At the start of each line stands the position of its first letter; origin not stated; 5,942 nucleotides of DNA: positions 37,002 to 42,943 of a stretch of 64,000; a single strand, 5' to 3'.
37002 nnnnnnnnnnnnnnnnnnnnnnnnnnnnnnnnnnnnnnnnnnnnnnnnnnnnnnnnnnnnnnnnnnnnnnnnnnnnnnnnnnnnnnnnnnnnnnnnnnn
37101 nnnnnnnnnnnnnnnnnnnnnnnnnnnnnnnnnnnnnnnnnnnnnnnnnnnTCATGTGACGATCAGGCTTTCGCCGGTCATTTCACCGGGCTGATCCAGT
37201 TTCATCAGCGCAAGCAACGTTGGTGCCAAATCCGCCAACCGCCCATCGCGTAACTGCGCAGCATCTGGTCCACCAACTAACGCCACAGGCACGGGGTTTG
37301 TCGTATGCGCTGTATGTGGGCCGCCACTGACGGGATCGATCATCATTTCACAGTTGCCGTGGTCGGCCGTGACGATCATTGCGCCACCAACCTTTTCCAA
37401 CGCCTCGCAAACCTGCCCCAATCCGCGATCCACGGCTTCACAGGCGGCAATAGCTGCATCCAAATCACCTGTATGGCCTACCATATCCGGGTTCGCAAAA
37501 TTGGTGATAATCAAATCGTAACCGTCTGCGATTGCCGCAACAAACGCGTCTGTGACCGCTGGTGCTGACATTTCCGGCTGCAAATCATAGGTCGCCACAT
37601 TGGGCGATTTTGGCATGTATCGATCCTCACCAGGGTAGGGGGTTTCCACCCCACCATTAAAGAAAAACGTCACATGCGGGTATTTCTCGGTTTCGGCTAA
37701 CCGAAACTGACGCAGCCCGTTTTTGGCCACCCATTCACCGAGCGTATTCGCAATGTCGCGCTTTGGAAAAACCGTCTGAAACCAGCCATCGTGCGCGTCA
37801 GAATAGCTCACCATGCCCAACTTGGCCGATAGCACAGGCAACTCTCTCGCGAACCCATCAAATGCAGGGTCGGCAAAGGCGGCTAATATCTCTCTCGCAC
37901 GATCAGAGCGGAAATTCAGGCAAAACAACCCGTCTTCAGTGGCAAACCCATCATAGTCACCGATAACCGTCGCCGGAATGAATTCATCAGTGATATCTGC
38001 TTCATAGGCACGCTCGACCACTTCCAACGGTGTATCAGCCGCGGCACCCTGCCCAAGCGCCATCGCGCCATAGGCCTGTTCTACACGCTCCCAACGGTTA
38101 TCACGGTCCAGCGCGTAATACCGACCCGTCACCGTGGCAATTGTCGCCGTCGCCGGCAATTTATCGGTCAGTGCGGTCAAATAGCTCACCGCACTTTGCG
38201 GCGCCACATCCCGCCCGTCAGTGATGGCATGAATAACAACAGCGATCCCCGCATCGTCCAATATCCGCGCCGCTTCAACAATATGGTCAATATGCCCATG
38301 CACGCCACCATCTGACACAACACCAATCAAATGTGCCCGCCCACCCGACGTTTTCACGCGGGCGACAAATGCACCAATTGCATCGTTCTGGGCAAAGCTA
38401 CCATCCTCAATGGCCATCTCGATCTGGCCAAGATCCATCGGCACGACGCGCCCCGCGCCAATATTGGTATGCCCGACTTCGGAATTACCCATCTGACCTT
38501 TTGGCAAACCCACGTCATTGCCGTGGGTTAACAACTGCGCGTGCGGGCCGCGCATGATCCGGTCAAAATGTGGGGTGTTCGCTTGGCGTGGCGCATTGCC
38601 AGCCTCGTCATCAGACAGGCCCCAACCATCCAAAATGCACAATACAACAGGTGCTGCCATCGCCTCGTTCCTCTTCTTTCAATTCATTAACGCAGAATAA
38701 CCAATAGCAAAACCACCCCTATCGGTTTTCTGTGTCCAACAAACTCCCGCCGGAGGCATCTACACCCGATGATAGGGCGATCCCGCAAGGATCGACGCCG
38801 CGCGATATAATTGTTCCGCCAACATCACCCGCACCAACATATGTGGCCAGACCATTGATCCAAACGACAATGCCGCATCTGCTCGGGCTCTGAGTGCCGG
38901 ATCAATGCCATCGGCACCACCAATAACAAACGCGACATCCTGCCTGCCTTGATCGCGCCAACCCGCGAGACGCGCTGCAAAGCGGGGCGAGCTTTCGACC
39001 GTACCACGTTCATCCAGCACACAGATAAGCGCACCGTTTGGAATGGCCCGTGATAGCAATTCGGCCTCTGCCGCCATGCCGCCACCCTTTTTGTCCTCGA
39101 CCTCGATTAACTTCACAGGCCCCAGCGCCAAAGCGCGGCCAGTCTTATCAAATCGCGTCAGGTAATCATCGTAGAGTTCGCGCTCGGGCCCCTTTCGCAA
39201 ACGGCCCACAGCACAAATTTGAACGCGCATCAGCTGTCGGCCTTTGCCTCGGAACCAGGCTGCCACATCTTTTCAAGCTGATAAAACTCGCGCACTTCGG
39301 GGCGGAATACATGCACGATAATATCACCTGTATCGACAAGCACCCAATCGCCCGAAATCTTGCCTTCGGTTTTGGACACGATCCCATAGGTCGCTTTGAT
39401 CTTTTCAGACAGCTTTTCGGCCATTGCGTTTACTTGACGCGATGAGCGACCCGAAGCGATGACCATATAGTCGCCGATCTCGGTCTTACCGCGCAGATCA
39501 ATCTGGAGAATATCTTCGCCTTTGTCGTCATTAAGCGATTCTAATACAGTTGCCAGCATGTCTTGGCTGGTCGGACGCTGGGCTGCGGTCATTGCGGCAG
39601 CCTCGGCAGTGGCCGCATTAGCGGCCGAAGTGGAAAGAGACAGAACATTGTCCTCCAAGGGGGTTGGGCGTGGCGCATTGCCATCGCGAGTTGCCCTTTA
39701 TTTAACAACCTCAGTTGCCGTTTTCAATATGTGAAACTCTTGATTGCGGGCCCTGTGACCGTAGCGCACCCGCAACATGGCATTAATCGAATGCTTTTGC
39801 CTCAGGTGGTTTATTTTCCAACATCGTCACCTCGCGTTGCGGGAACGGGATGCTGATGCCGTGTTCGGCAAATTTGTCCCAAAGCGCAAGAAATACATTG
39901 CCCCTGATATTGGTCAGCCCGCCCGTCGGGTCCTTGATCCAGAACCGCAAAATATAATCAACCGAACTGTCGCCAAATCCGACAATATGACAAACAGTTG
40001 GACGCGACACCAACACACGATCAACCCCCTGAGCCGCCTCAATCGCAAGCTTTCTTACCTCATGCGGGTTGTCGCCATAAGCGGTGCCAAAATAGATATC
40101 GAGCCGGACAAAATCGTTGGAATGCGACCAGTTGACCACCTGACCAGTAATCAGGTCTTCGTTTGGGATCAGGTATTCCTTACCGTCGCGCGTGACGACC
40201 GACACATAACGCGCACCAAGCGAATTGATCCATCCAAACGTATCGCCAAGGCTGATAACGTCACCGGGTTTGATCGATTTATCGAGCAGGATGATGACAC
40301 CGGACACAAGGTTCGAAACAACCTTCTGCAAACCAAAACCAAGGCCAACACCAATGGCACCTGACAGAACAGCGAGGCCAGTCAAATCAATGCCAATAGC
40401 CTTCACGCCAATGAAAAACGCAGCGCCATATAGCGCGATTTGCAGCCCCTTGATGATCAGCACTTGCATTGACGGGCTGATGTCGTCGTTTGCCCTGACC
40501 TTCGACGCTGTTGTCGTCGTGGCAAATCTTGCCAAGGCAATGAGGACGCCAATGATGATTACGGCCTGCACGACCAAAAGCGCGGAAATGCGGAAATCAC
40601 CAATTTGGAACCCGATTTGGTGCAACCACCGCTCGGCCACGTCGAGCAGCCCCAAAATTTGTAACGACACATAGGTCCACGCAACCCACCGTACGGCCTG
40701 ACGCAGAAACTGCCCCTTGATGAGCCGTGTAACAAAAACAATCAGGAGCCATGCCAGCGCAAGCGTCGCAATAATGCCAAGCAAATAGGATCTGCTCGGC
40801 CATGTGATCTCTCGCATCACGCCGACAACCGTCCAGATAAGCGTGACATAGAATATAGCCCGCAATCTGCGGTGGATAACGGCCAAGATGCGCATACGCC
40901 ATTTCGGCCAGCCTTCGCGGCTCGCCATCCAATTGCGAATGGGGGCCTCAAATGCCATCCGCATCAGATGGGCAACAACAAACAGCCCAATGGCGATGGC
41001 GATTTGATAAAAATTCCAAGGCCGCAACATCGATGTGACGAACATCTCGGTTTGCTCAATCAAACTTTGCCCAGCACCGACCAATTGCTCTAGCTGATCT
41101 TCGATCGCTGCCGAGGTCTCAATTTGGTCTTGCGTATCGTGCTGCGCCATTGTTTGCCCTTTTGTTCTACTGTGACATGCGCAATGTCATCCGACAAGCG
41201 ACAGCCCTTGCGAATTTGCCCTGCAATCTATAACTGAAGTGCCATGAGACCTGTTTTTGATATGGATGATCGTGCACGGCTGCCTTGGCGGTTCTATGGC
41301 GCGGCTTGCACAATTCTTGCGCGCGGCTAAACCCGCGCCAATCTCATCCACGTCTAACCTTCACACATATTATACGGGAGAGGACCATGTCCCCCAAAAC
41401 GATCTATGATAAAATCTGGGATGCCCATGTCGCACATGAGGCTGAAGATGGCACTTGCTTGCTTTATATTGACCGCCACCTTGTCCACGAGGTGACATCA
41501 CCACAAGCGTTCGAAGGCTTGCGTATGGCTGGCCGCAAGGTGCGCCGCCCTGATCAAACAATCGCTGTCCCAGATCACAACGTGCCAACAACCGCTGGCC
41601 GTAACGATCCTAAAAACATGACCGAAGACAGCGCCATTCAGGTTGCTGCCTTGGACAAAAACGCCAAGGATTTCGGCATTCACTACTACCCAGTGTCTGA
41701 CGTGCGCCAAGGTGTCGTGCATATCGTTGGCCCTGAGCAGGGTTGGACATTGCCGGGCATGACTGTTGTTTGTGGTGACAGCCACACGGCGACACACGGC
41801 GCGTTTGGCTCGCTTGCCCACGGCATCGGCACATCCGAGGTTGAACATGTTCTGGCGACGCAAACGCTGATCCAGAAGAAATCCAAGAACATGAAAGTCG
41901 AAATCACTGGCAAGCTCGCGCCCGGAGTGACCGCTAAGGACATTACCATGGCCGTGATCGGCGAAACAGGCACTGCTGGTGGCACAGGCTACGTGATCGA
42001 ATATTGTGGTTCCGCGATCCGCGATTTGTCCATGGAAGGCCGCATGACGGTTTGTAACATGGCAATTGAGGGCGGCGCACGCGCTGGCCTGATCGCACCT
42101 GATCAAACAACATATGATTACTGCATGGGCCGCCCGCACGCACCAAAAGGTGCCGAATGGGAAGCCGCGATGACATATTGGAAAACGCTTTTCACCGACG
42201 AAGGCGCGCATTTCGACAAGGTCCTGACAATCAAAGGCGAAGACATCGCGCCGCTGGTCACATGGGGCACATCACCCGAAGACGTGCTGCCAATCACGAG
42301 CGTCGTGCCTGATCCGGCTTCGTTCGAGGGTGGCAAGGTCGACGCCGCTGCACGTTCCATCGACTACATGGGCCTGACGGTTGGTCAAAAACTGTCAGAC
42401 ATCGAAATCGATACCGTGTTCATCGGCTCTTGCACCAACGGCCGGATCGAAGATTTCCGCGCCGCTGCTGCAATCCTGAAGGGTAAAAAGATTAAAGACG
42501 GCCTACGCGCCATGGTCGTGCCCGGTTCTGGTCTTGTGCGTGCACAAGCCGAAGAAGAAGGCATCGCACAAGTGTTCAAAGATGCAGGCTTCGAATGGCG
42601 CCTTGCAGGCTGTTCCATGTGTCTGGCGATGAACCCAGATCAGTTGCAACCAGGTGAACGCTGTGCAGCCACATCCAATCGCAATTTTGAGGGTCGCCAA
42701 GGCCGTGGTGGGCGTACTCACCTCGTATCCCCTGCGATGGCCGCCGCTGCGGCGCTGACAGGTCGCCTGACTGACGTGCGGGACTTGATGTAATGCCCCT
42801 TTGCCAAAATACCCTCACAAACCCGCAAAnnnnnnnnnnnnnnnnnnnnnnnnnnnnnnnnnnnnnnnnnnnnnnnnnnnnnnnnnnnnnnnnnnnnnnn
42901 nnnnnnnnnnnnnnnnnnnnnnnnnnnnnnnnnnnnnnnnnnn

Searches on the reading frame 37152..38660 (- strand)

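Call 56: search_protein_families(library=pfam, proteins=[window:37152-38660:-], max_evalue=0.00001)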
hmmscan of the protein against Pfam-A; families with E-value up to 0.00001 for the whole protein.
window:37152-38660:- (502 aa): 3 families
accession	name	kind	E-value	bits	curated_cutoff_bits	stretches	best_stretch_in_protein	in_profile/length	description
PF01676.23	Metalloenzyme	-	3e-80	269.8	24.3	1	4-489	2-251/252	Metalloenzyme superfamily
PF06415.18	iPGM_N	-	2.9e-68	230.1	27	1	80-287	1-216/217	BPG-independent PGAM N-terminus (iPGM_N)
PF01663.27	Phosphodiest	-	6.4e-08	33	23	1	331-435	106-220/342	Type I phosphodiesterase / nucleotide pyrophosphatase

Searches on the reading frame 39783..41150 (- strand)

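Call 56: search_protein_families(library=pfam, proteins=[window:39783-41150:-], max_evalue=0.00001)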
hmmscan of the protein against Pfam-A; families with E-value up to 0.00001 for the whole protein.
window:39783-41150:- (455 aa): 2 families
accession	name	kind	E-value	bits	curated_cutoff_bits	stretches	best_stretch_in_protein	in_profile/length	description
PF00924.24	MS_channel_2nd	-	1e-17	64.4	20.2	1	277-343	2-68/68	Mechanosensitive ion channel, beta-domain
PF21082.3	MS_channel_3rd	-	4.2e-08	33.9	21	1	351-434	2-88/88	Mechanosensitive ion channel MscS, C-terminal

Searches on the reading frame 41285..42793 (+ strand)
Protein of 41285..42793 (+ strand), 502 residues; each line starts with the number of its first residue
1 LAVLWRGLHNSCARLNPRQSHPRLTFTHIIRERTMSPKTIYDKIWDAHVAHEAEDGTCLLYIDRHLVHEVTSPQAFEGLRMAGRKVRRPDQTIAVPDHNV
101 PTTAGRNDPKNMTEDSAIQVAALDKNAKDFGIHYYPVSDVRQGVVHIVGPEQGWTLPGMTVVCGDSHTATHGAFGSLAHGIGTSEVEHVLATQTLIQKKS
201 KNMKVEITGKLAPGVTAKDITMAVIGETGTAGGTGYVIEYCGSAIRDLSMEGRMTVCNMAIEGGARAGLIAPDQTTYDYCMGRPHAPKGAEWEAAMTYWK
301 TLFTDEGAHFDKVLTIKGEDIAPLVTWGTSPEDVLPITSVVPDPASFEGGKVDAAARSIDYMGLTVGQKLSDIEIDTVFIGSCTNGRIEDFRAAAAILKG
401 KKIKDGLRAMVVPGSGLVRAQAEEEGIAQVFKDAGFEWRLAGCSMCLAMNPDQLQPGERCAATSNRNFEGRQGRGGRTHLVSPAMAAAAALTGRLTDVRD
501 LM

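Call 56: search_protein_families(library=pfam, proteins=[window:41285-42793:+], max_evalue=0.00001)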
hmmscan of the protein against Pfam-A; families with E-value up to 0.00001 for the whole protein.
window:41285-42793:+ (502 aa): 1 family
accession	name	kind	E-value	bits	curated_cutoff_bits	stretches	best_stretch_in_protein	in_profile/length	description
PF00330.25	Aconitase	-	1.6e-177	591.5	28.7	1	42-493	1-463/463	Aconitase family (aconitate hydratase)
